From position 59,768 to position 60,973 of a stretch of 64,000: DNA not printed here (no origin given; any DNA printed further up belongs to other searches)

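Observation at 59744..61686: ~1.9-kb G+C-rich insertion carrying a glycosyltransferase and Kdo kinase beside tRNA-Gly(GCC)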

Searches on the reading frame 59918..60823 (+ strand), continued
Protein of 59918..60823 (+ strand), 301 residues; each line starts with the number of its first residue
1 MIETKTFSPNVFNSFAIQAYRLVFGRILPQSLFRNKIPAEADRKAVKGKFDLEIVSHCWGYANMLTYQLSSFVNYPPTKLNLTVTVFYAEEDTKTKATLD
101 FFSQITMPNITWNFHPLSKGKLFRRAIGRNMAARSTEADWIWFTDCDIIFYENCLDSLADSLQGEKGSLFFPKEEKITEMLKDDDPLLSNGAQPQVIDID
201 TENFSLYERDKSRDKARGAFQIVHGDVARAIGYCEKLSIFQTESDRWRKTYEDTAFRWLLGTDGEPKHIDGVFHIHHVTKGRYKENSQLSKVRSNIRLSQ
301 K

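Call 59: search_protein_families(library=pfam, proteins=[L104:2261-3064:+, L111:5608-6306:+, L135:8588-9697:-, L135:11947-13464:-, L131:7449-8528:-, L131:11984-12559:-, L131:13508-14353:+, L106:17-1336:+, L121:1665-3776:-, L129:8503-9783:+], max_evalue=0.001)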
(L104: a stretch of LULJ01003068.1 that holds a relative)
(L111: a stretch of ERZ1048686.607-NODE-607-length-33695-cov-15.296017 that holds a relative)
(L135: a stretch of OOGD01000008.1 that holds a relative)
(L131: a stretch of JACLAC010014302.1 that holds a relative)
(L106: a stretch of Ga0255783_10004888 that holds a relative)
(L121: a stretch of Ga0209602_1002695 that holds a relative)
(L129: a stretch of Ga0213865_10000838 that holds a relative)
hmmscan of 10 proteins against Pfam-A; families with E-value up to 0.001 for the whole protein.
L104:2261-3064:+ (267 aa): 2 families
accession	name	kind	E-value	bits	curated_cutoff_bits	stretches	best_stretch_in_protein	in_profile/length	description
PF13469.12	Sulfotransfer_3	-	6.8e-10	40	27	1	68-138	123-208/216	Sulfotransferase family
PF00685.33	Sulfotransfer_1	-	5.4e-07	29.7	22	1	7-157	5-145/255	Sulfotransferase domain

L111:5608-6306:+ (232 aa): 1 family
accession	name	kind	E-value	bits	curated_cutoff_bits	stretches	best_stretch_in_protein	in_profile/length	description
PF03567.20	Sulfotransfer_2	-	3.3e-05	24.6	22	0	2-123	4-97/252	Sulfotransferase family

L135:8588-9697:- (369 aa): 5 families
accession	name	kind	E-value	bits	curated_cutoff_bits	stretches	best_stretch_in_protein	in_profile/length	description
PF00534.26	Glycos_transf_1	-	4e-39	134.3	26.4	1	179-344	6-169/172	Glycosyl transferases group 1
PF13692.12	Glyco_trans_1_4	-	4.5e-33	114.9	27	1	189-332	2-141/142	Glycosyl transferases group 1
PF13439.12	Glyco_transf_4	-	1.1e-12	48.8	28.5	1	78-177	62-169/170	Glycosyltransferase Family 4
PF13477.12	Glyco_trans_4_2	-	0.00027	21.6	23.4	1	83-150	69-139/139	Glycosyl transferase 4-like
PF13579.12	Glyco_trans_4_4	-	0.0007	20.4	29.7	0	80-168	63-153/158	Glycosyl transferase 4-like domain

L135:11947-13464:- (505 aa): 1 family
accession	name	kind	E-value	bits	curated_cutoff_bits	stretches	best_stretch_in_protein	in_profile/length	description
PF14052.12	Caps_assemb_Wzi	-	7.5e-105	351.6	30.1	1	109-493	2-388/392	Capsule assembly protein Wzi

L131:7449-8528:- (359 aa): 5 families
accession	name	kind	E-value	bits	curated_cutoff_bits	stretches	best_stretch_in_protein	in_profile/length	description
PF01262.27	AlaDh_PNT_C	-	4.9e-71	239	23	1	142-350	2-213/214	Alanine dehydrogenase/PNT, C-terminal domain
PF05222.21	AlaDh_PNT_N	-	2.1e-44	151.5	30.4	1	4-137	1-136/136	Alanine dehydrogenase/PNT, N-terminal domain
PF01488.26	Shikimate_DH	-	2.1e-06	28.3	24.3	1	161-267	8-113/138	Shikimate / quinate 5-dehydrogenase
PF02826.25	2-Hacid_dh_C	-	9e-06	25.6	25.1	1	158-266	29-127/178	D-isomer specific 2-hydroxyacid dehydrogenase, NAD binding domain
PF03446.21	NAD_binding_2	-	4.2e-05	24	21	1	168-266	2-93/161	NAD binding domain of 6-phosphogluconate dehydrogenase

L131:11984-12559:- (191 aa): 0 families

L131:13508-14353:+ (281 aa): 1 family
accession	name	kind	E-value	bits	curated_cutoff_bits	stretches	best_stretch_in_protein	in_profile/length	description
PF02668.22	TauD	-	4.4e-60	204.3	27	1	14-274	9-267/267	Taurine catabolism dioxygenase TauD, TfdA family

L106:17-1336:+ (439 aa): 1 family
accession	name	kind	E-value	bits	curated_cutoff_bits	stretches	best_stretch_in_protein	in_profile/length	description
PF01380.27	SIS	-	3.6e-56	189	25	2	121-249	2-130/131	SIS domain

L121:1665-3776:- (703 aa): 1 family
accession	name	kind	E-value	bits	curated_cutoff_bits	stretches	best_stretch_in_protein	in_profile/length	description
PF01804.23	Penicil_amidase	-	1.1e-99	335.7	21.3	1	35-689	2-673/675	Penicillin amidase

L129:8503-9783:+ (426 aa): 4 families
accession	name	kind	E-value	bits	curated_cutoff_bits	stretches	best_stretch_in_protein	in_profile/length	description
PF00743.25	FMO-like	-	4.8e-15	55.5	22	1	22-161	85-227/532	Flavin-binding monooxygenase-like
PF07992.20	Pyr_redox_2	-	7.4e-07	29.3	26.1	0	113-168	138-191/291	Pyridine nucleotide-disulphide oxidoreductase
PF13738.12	Pyr_redox_3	-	8.1e-06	25.7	30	1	16-152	76-199/305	Pyridine nucleotide-disulphide oxidoreductase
PF13434.12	Lys_Orn_oxgnase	-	5.4e-05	22.9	21.3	1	34-154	106-227/339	L-lysine 6-monooxygenase/L-ornithine 5-monooxygenase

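Call 66: predict_structure(alignment_id=A5)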
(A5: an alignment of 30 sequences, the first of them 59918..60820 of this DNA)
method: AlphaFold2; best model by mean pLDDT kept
length: 301 residues; sequences in the alignment: 30
mean_pLDDT: 85.7   pTM: 0.88
mean pLDDT of the five models: 85.7, 84.0, 83.4, 69.3, 68.6
residues with pLDDT >= 90: 151; 70-90: 107; 50-70: 41; < 50: 2
segments of 3 or more residues with pLDDT < 50: none
pLDDT, mean of each block of 10 residues (from residue 1): 81 72 82 93 96 91 92 98 93 91 97 85 73 96 94 97 97 90 78 88 83 63 96 88 68 87 92 84 61 68 59
secondary structure, 60 per line:
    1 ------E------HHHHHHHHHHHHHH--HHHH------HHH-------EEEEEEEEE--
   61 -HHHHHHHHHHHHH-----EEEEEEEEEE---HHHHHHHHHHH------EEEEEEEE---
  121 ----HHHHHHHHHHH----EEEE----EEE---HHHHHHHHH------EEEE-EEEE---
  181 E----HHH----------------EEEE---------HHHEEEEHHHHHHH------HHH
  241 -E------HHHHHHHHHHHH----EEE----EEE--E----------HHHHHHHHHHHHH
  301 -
elements in order: H14-27 H30-33 E50-58 H62-74 E80-89 H93-103 E110-117 H125-135 E140-143 E148-150 H154-162 E169-172 E174-177 E205-208 E221-224 H225-231 H249-260 E265-267 E272-274 H288-300

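Call 71: fold_search(model_id=the predicted structure, library=pdb)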
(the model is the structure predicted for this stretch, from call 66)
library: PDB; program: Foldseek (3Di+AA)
matches with E <= 10: 1613; with E <= 0.001: 492
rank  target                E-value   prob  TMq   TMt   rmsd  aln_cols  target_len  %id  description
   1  9o4g_A                2.8e-08  1.00  0.49  0.24  18.9       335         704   16  Cryo-EM structure of the CHSY3-CHPF1 chondroitin synthase heterodimer (released 2026-03-04)
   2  2z86_A                4.1e-08  1.00  0.51  0.29  11.4       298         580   16  Crystal structure of chondroitin polymerase from Escherichia coli strain K4 (K4CP) complexed with UDP-GlcUA and UDP (released 2008-09-16)
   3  9q8z_B                7.6e-08  1.00  0.46  0.25   6.3       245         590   16  Human chondroitin sulfate polymerase complex CHSY3-CHPF (released 2025-12-03)
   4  2z86_B                1.0e-07  1.00  0.51  0.28   9.7       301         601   17  Crystal structure of chondroitin polymerase from Escherichia coli strain K4 (K4CP) complexed with UDP-GlcUA and UDP (released 2008-09-16)
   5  2z86_D                1.2e-07  1.00  0.51  0.28   8.5       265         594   15  Crystal structure of chondroitin polymerase from Escherichia coli strain K4 (K4CP) complexed with UDP-GlcUA and UDP (released 2008-09-16)
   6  1h7q                  1.2e-07  1.00  0.49  0.59   7.4       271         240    8  dTDP-MANGANESE COMPLEX OF SPSA FROM BACILLUS SUBTILIS (released 2001-12-13)
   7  2z86_C                1.2e-07  1.00  0.49  0.27  10.4       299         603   17  Crystal structure of chondroitin polymerase from Escherichia coli strain K4 (K4CP) complexed with UDP-GlcUA and UDP (released 2008-09-16)
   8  9jn3_A                2.3e-07  1.00  0.48  0.49   5.1       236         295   14  Crystal structure of AvpGT in complex with Ara-A (released 2025-01-29)
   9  6yv7_B                2.6e-07  1.00  0.42  0.38  12.1       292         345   15  Mannosyltransferase PcManGT from Pyrobaculum calidifontis (released 2020-07-22)
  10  1h7l                  2.8e-07  1.00  0.49  0.60   7.3       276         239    9  dTDP-MAGNESIUM COMPLEX OF SPSA FROM BACILLUS SUBTILIS (released 2001-12-13)
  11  2z87_B                2.8e-07  1.00  0.51  0.29   9.3       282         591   17  Crystal structure of chondroitin polymerase from Escherichia coli strain K4 (K4CP) complexed with UDP-GalNAc and UDP (released 2008-09-16)
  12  2z87_A                2.8e-07  1.00  0.50  0.27  10.6       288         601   14  Crystal structure of chondroitin polymerase from Escherichia coli strain K4 (K4CP) complexed with UDP-GalNAc and UDP (released 2008-09-16)
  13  9jma_A                4.8e-07  1.00  0.51  0.50   5.9       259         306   14  Crystal structure of glycosyltransferase AvpGT (released 2025-01-29)
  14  1qg8                  6.2e-07  1.00  0.49  0.60   7.2       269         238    9  NATIVE (MAGNESIUM-CONTAINING) SPSA FROM BACILLUS SUBTILIS (released 2000-04-21)
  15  6e4q_A                6.6e-07  1.00  0.45  0.29  15.0       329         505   14  Crystal Structure of the Drosophila Melanogaster Polypeptide N-Acetylgalactosaminyl Transferase PGANT9A in Complex wit (released 2018-09-12)
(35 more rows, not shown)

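Call 76: search_protein_families(library=pfam, proteins=[L112:2388-3143:-, L112:8711-9223:+, L129:12249-14927:-, L137:3-701:+, L141:209-634:-, L141:4238-5689:-, L128:589-948:-, L001:8350-8796:-, L001:8837-9523:+, L001:11763-12359:-], max_evalue=0.01)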
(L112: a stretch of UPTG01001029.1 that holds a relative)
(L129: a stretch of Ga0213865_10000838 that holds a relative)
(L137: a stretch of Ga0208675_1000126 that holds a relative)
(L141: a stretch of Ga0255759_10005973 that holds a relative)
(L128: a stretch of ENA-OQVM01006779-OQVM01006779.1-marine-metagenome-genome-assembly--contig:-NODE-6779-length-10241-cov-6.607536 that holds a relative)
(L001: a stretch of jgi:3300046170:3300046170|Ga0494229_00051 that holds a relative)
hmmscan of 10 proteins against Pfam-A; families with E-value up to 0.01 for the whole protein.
L112:2388-3143:- (251 aa): 2 families
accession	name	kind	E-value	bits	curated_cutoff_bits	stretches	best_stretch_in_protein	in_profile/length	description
PF03641.19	Lysine_decarbox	-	1.1e-29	103.8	27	1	114-244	1-130/131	Possible lysine decarboxylase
PF18306.6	LDcluster4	-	7.5e-06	26.1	26.3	1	100-184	30-111/151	SLOG cluster4 family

L112:8711-9223:+ (170 aa): 0 families

L129:12249-14927:- (892 aa): 0 families

L137:3-701:+ (232 aa): 1 family
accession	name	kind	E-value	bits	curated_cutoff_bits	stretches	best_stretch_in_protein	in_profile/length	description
PF01380.27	SIS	-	1.1e-30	106.5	25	2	86-214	2-130/131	SIS domain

L141:209-634:- (141 aa): 2 families
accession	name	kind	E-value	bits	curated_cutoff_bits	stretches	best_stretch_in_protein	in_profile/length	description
PF12717.13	Cnd1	-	0.0066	16.9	26.4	0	6-102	49-147/162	non-SMC mitotic condensation complex subunit 1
PF04634.17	YezG-like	-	0.0095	16.5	21.7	0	38-119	36-117/146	Immunity protein YezG-like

L141:4238-5689:- (483 aa): 1 family
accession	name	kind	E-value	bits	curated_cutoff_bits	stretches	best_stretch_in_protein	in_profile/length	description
PF02493.26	MORN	-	1.3e-131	421.3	22.5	17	147-168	1-22/23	MORN repeat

L128:589-948:- (119 aa): 1 family
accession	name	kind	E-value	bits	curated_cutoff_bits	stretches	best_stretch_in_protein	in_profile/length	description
PF00581.25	Rhodanese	-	4.7e-16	59.5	22.2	1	28-103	10-93/102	Rhodanese-like domain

L001:8350-8796:- (148 aa): 1 family
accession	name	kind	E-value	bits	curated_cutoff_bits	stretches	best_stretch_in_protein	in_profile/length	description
PF09801.14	SYS1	-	0.0042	17.7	22.3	1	21-106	16-101/144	Integral membrane protein S linking to the trans Golgi network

L001:8837-9523:+ (228 aa): 1 family
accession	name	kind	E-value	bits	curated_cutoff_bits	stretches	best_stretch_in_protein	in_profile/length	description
PF03690.18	MYG1_exonuc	-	0.0032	17.6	22.1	1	100-199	143-244/318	Uncharacterised protein family (UPF0160)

L001:11763-12359:- (198 aa): 1 family
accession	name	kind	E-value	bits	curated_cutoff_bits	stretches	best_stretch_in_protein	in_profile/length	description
PF13360.13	PQQ_2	-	3.2e-08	33.9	27.6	2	60-141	7-86/233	Outer membrane protein assembly factor BamB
